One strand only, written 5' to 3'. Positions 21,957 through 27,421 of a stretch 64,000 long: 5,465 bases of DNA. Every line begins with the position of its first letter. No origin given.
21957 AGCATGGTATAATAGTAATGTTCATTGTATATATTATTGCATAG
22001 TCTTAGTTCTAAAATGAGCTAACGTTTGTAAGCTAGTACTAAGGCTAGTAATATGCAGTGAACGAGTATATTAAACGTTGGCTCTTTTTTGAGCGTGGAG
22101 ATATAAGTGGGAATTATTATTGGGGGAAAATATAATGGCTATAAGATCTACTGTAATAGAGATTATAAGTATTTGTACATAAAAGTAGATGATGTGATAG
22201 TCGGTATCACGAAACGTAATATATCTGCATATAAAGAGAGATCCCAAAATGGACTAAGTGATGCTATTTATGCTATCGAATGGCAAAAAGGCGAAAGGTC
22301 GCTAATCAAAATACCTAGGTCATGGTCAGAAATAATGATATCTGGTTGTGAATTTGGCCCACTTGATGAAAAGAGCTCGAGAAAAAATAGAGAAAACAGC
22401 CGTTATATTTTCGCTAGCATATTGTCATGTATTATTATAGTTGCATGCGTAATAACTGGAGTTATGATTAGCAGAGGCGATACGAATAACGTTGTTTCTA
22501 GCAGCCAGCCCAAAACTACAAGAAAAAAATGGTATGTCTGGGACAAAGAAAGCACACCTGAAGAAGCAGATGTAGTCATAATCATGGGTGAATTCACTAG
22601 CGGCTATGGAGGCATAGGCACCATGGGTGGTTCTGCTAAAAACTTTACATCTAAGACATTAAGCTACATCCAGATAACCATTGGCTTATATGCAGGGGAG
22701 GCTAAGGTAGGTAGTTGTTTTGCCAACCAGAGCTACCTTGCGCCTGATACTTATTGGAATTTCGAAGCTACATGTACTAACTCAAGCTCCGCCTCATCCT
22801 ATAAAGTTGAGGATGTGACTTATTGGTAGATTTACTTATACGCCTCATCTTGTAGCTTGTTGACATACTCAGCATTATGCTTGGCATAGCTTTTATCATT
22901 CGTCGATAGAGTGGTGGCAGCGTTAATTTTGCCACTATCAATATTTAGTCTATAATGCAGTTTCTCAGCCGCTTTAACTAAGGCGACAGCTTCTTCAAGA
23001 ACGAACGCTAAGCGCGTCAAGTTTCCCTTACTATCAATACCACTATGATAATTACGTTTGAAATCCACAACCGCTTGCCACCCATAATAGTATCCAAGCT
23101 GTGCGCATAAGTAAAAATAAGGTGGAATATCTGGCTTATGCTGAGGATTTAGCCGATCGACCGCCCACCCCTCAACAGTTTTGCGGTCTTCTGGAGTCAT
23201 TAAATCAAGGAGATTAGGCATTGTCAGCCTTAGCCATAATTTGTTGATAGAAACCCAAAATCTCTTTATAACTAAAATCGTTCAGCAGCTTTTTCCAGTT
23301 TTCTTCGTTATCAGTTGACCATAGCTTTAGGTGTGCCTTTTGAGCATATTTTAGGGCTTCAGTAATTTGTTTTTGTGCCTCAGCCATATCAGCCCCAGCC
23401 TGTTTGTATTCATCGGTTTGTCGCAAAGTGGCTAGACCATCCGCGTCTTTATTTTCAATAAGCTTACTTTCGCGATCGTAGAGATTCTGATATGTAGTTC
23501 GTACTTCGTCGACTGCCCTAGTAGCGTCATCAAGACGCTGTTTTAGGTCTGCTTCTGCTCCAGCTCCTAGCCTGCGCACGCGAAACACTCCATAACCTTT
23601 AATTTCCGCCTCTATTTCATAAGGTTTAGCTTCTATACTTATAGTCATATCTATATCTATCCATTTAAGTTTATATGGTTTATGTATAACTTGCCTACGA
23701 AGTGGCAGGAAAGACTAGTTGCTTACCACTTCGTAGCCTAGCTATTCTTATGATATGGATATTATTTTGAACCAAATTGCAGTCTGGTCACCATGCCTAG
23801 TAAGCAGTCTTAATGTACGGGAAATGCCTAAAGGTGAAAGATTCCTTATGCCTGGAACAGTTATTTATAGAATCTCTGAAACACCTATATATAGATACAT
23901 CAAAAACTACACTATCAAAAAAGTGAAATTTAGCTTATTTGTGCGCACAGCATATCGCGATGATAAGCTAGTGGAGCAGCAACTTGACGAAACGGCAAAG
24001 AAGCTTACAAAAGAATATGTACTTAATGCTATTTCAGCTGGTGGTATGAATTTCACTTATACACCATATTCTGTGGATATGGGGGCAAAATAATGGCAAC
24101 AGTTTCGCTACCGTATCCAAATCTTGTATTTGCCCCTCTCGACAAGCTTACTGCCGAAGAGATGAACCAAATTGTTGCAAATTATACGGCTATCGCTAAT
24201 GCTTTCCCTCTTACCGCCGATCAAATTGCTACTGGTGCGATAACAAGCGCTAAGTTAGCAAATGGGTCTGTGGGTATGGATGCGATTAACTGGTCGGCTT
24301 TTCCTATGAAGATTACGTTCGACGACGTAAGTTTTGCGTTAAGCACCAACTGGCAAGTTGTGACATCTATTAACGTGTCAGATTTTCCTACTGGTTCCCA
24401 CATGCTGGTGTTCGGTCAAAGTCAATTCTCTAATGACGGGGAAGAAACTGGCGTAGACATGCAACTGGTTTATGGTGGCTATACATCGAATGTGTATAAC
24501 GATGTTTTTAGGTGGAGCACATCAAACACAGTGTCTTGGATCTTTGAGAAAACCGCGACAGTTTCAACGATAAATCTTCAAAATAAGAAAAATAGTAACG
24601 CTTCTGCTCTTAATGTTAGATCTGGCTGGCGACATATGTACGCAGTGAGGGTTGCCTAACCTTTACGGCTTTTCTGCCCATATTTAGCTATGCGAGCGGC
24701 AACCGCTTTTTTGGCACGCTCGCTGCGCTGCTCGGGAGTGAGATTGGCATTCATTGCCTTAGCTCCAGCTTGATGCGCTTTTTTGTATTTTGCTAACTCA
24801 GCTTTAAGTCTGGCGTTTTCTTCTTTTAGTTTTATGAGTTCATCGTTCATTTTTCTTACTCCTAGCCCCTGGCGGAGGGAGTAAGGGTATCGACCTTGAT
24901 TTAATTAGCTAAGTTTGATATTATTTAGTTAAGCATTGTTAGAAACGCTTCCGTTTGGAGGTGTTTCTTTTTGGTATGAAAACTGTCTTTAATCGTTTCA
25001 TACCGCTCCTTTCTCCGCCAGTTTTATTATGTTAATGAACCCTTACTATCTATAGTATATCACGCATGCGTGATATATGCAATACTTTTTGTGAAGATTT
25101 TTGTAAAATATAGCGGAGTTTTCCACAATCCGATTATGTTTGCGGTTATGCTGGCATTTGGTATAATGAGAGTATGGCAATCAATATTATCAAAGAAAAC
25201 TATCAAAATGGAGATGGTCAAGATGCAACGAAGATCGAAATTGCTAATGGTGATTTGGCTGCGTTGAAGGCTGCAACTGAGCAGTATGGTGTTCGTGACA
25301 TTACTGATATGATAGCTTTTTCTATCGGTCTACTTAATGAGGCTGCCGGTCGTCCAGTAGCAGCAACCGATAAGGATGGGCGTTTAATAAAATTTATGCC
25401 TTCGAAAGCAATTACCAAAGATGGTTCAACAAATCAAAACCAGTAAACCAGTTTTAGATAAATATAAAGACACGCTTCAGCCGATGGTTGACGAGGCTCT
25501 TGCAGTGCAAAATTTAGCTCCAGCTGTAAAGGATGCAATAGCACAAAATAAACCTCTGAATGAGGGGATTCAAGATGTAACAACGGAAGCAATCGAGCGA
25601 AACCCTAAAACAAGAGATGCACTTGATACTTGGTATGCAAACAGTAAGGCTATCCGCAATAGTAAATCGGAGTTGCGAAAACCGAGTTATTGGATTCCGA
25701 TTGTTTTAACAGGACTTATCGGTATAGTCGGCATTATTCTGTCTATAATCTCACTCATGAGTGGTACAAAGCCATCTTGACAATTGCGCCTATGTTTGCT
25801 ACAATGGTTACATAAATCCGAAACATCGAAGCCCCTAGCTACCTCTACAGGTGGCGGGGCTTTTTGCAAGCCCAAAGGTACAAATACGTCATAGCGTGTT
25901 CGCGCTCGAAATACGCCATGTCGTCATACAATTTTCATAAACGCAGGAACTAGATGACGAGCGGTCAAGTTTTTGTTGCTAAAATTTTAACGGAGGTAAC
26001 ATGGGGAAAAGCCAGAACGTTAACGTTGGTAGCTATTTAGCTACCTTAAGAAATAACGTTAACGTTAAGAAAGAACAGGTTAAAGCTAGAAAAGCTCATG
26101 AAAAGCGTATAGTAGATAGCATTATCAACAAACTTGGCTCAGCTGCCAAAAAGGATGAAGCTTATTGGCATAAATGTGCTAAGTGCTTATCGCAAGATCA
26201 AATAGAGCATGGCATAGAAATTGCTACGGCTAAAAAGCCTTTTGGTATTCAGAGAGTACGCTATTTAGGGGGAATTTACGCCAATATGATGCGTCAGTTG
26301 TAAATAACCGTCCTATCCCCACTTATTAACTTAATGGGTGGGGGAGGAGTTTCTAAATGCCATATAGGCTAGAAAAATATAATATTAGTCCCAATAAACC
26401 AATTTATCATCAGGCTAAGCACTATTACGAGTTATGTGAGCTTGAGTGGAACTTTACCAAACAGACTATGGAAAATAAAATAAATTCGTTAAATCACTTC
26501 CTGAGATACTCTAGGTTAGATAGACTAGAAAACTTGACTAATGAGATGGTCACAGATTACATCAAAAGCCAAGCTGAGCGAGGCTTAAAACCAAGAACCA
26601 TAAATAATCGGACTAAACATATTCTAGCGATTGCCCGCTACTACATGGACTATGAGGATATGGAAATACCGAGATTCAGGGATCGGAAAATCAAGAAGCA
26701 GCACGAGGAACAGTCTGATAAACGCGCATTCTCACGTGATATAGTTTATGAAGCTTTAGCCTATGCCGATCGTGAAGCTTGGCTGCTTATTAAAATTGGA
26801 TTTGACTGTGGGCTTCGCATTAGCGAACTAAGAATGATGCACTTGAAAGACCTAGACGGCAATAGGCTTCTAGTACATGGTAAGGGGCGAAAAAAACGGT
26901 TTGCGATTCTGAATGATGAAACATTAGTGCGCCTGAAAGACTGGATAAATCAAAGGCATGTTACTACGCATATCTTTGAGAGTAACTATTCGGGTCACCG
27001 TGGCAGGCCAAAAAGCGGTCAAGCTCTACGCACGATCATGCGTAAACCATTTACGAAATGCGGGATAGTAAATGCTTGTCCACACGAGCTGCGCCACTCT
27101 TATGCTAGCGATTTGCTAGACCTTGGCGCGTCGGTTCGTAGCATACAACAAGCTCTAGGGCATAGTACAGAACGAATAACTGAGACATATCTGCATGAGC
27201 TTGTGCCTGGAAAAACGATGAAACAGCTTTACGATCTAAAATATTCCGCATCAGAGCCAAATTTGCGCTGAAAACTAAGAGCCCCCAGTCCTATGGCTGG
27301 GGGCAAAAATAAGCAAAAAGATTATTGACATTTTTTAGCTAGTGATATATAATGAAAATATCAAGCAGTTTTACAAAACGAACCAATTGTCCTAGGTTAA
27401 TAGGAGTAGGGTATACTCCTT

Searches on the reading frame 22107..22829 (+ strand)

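Call 8: search_protein_families(library=pfam, proteins=[window:22107-22829:+], max_evalue=1)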
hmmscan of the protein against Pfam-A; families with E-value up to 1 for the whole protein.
window:22107-22829:+ (240 aa): 2 families
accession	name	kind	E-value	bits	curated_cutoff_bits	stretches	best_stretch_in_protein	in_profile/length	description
PF09716.15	ETRAMP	-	0.061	13.8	29.1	1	84-121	38-75/81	Malarial early transcribed membrane protein (ETRAMP)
PF13582.12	Reprolysin_3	-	0.19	12.7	22.4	1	116-188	25-98/123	Metallo-peptidase family M12B Reprolysin-like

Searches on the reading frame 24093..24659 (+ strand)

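Call 8: search_protein_families(library=pfam, proteins=[window:24093-24659:+], max_evalue=1)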
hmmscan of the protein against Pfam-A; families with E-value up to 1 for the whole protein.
window:24093-24659:+ (188 aa): 1 family
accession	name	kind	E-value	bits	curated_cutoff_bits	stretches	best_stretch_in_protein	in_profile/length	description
PF21104.3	Glyco_hydro_78_N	-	0.15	12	27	1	117-161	62-106/142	Glycosyl hydrolase family 78 alpha-rhamnosidase N-terminal domain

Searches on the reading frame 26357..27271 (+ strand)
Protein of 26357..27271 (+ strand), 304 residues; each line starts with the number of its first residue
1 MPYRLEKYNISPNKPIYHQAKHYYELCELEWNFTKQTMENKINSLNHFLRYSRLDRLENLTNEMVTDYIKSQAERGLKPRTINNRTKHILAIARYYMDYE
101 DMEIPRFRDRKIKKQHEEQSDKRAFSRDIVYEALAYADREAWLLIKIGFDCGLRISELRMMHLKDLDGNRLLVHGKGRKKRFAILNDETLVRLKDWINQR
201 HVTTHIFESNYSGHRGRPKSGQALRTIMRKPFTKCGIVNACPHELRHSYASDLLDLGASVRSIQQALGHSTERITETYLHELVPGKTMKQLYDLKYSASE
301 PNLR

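Call 8: search_protein_families(library=pfam, proteins=[window:26357-27271:+], max_evalue=1)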
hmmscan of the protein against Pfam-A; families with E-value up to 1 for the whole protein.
window:26357-27271:+ (304 aa): 6 families
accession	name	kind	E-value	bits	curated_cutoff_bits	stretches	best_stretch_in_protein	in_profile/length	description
PF00589.27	Phage_integrase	-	8.2e-27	94.5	27.1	1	142-281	25-168/172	Phage integrase family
PF13495.12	Phage_int_SAM_4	-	0.0019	19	27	1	33-97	14-79/85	Phage integrase, N-terminal SAM-like domain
PF02899.23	Phage_int_SAM_1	-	0.0032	18.2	22.3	1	34-85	18-68/83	Phage integrase, N-terminal SAM-like domain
PF20797.2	HepT-like_2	-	0.0073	16.8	27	1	178-224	47-93/110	HepT-like protein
PF13102.12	Phage_int_SAM_5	-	0.044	14.6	22.3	1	34-95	18-81/98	Phage integrase SAM-like domain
PF04628.19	Sedlin_N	-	0.19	12.3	23.1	0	28-63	11-46/129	Sedlin, N-terminal conserved region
